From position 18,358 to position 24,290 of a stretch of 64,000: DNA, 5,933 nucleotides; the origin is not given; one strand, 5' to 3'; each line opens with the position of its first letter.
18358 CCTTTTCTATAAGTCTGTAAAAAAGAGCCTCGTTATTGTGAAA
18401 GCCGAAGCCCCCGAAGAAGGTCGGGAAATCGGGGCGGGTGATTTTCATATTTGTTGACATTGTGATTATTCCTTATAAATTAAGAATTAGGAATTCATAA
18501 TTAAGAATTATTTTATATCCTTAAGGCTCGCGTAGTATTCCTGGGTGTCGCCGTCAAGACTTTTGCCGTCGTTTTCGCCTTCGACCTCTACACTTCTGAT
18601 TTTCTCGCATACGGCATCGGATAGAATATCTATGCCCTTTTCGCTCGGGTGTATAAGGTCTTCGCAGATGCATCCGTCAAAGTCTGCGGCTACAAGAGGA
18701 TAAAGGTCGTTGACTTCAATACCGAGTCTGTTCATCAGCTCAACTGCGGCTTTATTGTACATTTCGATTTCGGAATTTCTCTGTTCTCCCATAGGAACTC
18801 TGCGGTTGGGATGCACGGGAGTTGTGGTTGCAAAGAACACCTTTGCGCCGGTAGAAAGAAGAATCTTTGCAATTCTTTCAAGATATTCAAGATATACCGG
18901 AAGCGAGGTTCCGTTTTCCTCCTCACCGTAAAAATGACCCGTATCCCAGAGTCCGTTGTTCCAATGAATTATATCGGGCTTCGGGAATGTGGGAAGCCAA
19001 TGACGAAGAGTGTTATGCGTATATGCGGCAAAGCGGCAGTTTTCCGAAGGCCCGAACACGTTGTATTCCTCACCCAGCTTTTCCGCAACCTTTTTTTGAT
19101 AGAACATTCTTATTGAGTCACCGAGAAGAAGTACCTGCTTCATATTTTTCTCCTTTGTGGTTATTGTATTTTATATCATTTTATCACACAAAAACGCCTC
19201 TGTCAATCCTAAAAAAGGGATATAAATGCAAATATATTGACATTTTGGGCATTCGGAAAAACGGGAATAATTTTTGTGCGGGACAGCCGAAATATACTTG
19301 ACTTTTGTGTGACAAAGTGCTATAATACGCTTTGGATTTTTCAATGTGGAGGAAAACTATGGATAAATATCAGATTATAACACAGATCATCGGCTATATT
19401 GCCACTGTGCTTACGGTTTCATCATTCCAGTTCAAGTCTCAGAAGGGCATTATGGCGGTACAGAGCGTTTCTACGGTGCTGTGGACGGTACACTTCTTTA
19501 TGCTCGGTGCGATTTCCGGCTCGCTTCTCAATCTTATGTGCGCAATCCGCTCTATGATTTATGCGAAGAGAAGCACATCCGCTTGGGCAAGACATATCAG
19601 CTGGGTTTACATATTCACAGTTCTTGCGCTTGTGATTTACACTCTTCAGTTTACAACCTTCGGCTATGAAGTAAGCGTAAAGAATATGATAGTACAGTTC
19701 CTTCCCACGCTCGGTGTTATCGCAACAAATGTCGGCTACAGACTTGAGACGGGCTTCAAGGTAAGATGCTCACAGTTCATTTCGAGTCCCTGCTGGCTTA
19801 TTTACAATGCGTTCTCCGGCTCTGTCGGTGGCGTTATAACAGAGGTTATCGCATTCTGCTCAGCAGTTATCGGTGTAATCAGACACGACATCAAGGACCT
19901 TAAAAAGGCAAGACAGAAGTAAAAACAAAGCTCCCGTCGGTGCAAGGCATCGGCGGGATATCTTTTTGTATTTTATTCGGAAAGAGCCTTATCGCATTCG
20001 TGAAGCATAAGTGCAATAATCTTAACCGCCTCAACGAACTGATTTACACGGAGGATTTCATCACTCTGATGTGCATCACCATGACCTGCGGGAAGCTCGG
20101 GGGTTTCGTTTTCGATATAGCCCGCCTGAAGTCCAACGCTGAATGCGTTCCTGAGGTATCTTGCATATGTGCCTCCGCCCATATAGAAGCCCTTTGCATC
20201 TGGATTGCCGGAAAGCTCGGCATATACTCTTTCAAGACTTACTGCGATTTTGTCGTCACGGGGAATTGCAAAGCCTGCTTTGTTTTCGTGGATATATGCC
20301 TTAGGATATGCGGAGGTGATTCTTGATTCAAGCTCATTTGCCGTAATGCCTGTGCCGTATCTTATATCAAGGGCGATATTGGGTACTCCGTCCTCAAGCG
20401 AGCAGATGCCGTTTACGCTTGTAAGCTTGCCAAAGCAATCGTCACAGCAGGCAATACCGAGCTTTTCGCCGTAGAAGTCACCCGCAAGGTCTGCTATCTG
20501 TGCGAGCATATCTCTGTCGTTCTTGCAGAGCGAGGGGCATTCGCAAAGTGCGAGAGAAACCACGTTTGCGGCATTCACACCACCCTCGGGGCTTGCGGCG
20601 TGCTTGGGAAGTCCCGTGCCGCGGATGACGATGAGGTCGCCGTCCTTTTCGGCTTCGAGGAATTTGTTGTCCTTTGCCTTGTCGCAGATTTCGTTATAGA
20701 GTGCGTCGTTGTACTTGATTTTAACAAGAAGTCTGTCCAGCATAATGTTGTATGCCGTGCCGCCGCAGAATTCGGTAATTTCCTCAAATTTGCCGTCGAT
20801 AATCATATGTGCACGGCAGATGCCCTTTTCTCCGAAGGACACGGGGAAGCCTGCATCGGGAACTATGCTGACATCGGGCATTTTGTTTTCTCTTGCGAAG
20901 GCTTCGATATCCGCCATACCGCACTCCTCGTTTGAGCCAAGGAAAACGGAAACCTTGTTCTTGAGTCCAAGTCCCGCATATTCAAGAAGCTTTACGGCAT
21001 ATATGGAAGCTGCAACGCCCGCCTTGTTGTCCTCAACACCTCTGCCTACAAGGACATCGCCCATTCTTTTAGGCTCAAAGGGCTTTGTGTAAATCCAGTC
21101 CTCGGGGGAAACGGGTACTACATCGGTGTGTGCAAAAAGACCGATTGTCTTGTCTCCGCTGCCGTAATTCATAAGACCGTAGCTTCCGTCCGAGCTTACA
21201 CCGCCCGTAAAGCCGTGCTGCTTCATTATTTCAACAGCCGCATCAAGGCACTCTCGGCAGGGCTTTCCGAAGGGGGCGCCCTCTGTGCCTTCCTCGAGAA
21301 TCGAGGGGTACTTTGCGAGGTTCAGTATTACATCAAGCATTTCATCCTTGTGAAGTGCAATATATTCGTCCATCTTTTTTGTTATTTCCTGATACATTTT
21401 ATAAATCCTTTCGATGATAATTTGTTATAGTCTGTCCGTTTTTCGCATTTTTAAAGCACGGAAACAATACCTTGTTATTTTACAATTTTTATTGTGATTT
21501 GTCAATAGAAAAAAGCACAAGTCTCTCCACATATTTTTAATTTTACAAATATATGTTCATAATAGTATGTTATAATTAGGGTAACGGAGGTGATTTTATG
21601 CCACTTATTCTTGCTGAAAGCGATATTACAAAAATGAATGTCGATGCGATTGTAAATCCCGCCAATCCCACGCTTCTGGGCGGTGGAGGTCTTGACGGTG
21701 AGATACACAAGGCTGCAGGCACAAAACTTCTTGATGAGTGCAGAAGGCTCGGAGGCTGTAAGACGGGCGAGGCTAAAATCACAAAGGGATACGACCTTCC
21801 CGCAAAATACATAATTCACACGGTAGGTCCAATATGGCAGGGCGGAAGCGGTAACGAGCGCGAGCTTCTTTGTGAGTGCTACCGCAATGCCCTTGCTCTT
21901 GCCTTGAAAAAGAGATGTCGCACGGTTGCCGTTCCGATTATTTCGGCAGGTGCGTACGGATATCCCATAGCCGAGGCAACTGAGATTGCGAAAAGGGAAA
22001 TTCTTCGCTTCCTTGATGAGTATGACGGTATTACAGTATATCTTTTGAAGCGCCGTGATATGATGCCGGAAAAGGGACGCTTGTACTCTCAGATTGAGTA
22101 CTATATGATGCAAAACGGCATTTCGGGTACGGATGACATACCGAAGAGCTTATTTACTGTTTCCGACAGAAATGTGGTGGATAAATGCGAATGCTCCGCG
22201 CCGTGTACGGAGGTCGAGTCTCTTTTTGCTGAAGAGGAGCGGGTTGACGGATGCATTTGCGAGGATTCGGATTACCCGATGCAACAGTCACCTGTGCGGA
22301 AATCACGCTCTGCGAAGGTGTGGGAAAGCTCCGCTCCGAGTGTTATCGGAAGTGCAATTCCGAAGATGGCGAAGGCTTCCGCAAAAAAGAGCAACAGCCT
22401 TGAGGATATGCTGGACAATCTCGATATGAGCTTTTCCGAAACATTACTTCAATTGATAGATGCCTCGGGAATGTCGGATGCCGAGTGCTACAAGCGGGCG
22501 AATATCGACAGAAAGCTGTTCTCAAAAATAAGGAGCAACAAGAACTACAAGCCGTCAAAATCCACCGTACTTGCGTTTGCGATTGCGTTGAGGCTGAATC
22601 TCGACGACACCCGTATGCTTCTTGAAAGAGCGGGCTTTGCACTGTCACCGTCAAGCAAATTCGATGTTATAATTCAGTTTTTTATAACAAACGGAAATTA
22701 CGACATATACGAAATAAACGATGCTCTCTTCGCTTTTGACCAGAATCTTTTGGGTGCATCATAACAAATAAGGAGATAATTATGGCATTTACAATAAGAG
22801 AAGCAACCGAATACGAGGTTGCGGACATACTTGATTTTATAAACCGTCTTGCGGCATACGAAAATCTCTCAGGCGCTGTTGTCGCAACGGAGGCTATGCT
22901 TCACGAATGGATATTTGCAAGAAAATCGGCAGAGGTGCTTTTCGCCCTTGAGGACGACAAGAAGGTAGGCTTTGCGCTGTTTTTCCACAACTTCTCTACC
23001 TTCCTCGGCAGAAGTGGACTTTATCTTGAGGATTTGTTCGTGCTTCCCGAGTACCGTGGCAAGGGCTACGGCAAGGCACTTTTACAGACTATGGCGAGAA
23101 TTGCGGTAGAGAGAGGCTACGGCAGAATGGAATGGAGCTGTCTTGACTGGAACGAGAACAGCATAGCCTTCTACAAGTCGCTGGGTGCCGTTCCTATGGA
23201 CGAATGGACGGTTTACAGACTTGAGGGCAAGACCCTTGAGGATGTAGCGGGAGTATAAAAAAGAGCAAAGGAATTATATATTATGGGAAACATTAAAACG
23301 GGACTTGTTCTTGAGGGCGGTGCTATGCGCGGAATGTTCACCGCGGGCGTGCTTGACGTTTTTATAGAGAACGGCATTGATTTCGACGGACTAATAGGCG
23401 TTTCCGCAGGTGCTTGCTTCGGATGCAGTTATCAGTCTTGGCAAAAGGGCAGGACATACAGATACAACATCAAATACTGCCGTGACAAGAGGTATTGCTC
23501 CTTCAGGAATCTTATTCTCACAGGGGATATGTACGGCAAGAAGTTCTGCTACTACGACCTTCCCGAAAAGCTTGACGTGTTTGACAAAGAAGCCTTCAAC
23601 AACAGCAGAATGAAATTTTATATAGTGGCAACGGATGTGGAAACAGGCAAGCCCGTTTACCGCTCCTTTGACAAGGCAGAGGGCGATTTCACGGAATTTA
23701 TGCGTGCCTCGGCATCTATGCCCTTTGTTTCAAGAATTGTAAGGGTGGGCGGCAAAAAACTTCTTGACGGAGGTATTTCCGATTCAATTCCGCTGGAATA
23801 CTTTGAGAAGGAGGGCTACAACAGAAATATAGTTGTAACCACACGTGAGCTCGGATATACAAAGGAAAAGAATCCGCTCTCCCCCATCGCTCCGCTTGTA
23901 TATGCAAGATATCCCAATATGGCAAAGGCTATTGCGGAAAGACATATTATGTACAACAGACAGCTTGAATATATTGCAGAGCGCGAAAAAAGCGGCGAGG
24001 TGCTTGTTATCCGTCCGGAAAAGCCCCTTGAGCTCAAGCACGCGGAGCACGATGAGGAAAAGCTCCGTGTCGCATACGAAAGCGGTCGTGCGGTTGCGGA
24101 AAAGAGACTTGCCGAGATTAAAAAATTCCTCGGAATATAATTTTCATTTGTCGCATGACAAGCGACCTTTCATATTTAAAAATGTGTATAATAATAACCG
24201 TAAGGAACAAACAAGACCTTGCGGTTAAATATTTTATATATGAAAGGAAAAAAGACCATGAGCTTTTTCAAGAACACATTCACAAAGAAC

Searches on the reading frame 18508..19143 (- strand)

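Call 91: search_protein_families(library=padloc, proteins=[window:18508-19143:-], max_evalue=0.00001)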
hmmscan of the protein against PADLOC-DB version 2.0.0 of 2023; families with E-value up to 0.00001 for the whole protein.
window:18508-19143:- (211 aa): 0 families

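Call 92: search_protein_families(library=pfam, proteins=[window:18508-19143:-], max_evalue=0.00001)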
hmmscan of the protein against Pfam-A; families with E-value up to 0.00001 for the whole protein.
window:18508-19143:- (211 aa): 1 family
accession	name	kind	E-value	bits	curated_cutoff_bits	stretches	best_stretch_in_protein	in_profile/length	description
PF13472.12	Lipase_GDSL_2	-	1e-07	33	32.9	1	16-170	24-175/178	GDSL-like Lipase/Acylhydrolase family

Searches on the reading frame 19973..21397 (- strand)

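Call 91: search_protein_families(library=padloc, proteins=[window:19973-21397:-], max_evalue=0.00001)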
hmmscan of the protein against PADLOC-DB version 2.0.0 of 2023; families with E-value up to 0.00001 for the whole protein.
window:19973-21397:- (474 aa): 0 families

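Call 92: search_protein_families(library=pfam, proteins=[window:19973-21397:-], max_evalue=0.00001)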
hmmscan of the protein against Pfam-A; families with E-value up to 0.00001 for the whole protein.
window:19973-21397:- (474 aa): 1 family
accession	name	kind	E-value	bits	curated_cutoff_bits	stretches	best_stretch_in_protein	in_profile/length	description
PF01546.33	Peptidase_M20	-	2.1e-17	64.2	24.6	1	87-466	2-205/206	Peptidase family M20/M25/M40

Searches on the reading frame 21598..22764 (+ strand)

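Call 91: search_protein_families(library=padloc, proteins=[window:21598-22764:+], max_evalue=0.00001)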
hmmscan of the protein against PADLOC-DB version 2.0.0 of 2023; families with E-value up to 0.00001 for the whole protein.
window:21598-22764:+ (388 aa): 0 families

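Call 92: search_protein_families(library=pfam, proteins=[window:21598-22764:+], max_evalue=0.00001)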
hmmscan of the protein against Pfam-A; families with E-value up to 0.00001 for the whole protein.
window:21598-22764:+ (388 aa): 1 family
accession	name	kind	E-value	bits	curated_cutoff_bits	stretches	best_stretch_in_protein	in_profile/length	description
PF01661.27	Macro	-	3.5e-43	146.7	22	1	19-131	1-118/118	Macro domain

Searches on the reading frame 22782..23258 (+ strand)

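Call 92: search_protein_families(library=pfam, proteins=[window:22782-23258:+], max_evalue=0.00001)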
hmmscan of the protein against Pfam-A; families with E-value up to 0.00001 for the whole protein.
window:22782-23258:+ (158 aa): 5 families
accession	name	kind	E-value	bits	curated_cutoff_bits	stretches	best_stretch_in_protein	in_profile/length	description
PF00583.31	Acetyltransf_1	-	3.8e-21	76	20.7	1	40-135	24-115/116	Acetyltransferase (GNAT) family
PF13508.13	Acetyltransf_7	-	2e-14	54.2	27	1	50-135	3-81/84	Acetyltransferase (GNAT) domain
PF13673.13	Acetyltransf_10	-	8.6e-09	35.9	23.6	1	38-139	20-110/128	Acetyltransferase (GNAT) domain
PF13302.13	Acetyltransf_3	-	5.5e-07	30.8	25.4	1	4-136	3-137/138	Acetyltransferase (GNAT) domain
PF08445.16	FR47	-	8e-07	29.4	22.1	1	81-135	23-76/86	FR47-like protein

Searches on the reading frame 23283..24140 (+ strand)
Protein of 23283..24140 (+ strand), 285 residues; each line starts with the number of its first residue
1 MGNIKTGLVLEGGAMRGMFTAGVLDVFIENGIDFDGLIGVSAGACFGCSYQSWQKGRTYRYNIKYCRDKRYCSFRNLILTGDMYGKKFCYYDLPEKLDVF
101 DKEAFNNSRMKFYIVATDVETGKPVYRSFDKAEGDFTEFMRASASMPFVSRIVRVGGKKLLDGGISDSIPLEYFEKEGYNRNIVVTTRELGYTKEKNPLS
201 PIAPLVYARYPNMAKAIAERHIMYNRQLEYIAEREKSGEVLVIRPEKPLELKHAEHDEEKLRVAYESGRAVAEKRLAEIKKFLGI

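Call 92: search_protein_families(library=pfam, proteins=[window:23283-24140:+], max_evalue=0.00001)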
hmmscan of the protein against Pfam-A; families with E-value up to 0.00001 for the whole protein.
window:23283-24140:+ (285 aa): 2 families
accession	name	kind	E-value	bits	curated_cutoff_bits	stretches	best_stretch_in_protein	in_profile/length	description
PF01734.28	Patatin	-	2.8e-23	83.6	27.7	1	8-174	1-190/191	Patatin-like phospholipase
PF19890.4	DUF6363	-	1.3e-22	79.9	26.4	1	210-283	1-74/75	Domain of unknown function (DUF6363)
